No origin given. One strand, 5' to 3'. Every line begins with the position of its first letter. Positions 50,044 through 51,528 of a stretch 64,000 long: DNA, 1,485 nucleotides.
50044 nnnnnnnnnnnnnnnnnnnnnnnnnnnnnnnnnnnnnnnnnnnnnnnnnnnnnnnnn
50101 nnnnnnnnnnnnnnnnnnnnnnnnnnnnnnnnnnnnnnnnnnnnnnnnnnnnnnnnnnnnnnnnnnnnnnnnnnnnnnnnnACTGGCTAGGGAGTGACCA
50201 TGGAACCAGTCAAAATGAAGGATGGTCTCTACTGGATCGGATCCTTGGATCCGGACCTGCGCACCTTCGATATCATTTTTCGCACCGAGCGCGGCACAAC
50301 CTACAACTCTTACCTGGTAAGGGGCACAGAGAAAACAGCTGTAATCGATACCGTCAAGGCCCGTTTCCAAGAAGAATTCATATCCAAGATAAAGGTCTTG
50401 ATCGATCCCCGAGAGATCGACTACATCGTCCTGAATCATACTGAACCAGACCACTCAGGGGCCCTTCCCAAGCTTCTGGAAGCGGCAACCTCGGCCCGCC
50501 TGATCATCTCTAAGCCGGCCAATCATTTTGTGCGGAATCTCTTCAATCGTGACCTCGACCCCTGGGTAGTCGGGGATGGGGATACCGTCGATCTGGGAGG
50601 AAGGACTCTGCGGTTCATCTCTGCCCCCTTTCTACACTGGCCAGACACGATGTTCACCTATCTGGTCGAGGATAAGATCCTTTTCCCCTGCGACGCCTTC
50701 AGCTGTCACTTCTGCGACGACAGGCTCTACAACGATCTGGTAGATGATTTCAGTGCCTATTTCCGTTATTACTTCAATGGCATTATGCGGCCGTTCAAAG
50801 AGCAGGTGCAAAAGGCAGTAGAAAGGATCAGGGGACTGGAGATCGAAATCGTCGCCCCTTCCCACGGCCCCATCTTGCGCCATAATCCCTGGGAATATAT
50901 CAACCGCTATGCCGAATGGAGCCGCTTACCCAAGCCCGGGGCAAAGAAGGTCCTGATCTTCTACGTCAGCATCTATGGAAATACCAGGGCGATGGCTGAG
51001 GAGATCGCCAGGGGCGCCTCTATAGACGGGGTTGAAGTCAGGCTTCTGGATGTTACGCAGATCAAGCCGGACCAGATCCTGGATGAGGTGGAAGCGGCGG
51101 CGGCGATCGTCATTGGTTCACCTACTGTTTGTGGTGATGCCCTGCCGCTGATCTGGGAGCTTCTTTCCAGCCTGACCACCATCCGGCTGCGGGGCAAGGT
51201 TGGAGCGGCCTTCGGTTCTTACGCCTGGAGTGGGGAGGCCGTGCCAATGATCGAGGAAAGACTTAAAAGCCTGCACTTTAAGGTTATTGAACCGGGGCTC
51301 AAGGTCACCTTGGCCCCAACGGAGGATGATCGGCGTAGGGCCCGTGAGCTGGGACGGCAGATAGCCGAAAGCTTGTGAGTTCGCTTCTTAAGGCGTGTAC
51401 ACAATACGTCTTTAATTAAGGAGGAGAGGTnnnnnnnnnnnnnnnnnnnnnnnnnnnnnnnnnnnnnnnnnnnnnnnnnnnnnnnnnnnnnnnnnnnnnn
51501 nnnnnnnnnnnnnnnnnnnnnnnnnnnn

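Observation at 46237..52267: Encapsulin shell gene separated by porGDAB and a flavodiiron gene from its likely cargo, a tandem-domain ferritin-like protein with a targeting peptide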

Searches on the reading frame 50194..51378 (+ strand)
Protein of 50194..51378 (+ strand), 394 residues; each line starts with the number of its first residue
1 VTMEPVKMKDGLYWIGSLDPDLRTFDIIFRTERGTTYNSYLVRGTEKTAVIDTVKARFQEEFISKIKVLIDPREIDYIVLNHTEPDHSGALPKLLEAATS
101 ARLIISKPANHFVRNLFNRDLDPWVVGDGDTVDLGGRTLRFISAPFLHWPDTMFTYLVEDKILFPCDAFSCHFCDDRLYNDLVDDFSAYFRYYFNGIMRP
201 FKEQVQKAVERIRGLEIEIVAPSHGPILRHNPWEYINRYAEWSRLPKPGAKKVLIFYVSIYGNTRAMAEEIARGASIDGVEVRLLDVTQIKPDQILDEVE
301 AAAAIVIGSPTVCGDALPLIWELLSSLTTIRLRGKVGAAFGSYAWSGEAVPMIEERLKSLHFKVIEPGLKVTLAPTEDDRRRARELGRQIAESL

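Call 3: search_protein_families(library=pfam, proteins=[window:50194-51378:+], max_evalue=0.01)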
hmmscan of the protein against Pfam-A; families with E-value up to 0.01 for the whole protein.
window:50194-51378:+ (394 aa): 6 families
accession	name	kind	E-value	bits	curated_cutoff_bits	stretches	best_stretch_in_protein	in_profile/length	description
PF19583.5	ODP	-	4.6e-28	98.9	27.2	1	37-225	3-194/194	ODP family beta lactamase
PF00258.30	Flavodoxin_1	-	7.3e-17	62.3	25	1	255-384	1-140/143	Flavodoxin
PF00753.33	Lactamase_B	-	1.3e-14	55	22.7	1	37-224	6-196/196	Metallo-beta-lactamase superfamily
PF03358.20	FMN_red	-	0.00031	20.8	24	1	252-343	2-115/152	NADPH-dependent FMN reductase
PF12724.12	Flavodoxin_5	-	0.00032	21.5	27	1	254-316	1-58/145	Flavodoxin domain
PF12706.13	Lactamase_B_2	-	0.00084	19.4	27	1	50-136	4-100/200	Beta-lactamase superfamily domain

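Call 4: search_protein_families(library=ncbifam, proteins=[window:50194-51378:+], max_evalue=0.01)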
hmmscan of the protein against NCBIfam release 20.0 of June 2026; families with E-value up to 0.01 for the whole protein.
window:50194-51378:+ (394 aa): 21 families
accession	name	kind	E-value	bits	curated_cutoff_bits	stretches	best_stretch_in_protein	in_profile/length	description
NF008887.0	PRK11921.1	equivalog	5.2e-101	338.4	635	1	6-393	3-394/396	anaerobic nitric oxide reductase flavorubredoxin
NF003954.0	PRK05452.1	equivalog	1.2e-86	291.6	711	1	6-393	3-395/479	anaerobic nitric oxide reductase flavorubredoxin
TIGR01753.1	flav_short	equivalog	1.3e-23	84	123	1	253-391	1-140/140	flavodoxin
NF004049.0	PRK05568.1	equivalog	1.2e-17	64.6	206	1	251-392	2-141/142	flavodoxin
NF005246.0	PRK06756.1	subfamily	7.4e-13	48.7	130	1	252-393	3-146/148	flavodoxin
NF005216.0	PRK06703.1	subfamily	1.5e-12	47.8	127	1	251-389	2-142/151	flavodoxin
NF004050.0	PRK05569.1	subfamily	1.7e-12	47.9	136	1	251-391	2-140/141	flavodoxin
NF002999.0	PRK03767.1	equivalog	6.2e-08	32.7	141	1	251-302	2-54/200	NAD(P)H:quinone oxidoreductase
NF045584.1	cas14_MBL_CASP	equivalog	4.2e-07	28.7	800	1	45-117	21-92/612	type VII CRISPR-associated protein Cas14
NF000469.2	CAR_gen_B3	exception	2.3e-06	26.8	500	1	38-109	75-146/311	CAR family subclass B3 metallo-beta-lactamase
TIGR01755.1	flav_wrbA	equivalog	5.2e-06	26.6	132.5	1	252-300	2-51/197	NAD(P)H:quinone oxidoreductase type IV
NF006739.0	PRK09267.1-5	subfamily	8.8e-06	25.6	175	1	251-341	2-87/168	flavodoxin FldA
NF000059.1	tet_redox_37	exception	2.1e-05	25.2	225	1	191-266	3-75/108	tetracycline resistance NADPH-dependent oxidoreductase Tet(37)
NF006736.0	PRK09267.1-2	equivalog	3.3e-05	23.7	202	1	251-342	2-85/161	flavodoxin FldA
NF033105.1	bla_subclass_B3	equivalog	3.7e-05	23.1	240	1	38-115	24-101/257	subclass B3 metallo-beta-lactamase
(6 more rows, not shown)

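Call 35: find_related_loci(query=window:50194-51378:+, collection=metagenome_contigs, flank=8000)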
Query window:50194-51378:+ (394 aa) in metagenome_contigs; peptide patterns used: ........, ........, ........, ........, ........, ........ (x = any residue, [..] = any of these).
600 stretches matched a pattern (row limit reached: there are more); 557 encode a relative of the query (tblastn E <= 1e-3); the best 80 are kept; 80 distinct loci.
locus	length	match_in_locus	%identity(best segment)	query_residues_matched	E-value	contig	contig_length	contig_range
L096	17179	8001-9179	57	1-394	3e-167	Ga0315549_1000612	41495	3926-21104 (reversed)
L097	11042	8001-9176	59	2-394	2e-159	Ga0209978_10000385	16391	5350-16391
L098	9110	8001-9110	59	3-373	3e-157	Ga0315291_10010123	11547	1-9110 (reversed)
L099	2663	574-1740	54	6-394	9e-156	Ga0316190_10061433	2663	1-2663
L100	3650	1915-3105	54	1-394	2e-152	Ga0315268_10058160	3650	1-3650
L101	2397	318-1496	52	3-394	2e-156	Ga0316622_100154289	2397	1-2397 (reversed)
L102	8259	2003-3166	54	3-390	2e-146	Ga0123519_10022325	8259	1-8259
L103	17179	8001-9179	53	2-394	6e-145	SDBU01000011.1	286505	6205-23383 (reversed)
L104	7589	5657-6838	54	2-394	1e-144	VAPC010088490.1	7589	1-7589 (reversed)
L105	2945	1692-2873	54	3-394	4e-149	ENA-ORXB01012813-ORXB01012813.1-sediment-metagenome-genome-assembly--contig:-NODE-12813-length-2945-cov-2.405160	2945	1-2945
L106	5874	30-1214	51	2-394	3e-142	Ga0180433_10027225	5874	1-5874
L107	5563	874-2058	50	2-394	5e-142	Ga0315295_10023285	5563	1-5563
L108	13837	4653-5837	52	1-394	1e-140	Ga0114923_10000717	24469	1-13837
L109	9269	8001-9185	54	2-394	8e-140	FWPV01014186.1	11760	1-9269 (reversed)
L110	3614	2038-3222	52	1-394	1e-143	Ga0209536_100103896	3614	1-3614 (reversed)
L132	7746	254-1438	51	4-394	1e-129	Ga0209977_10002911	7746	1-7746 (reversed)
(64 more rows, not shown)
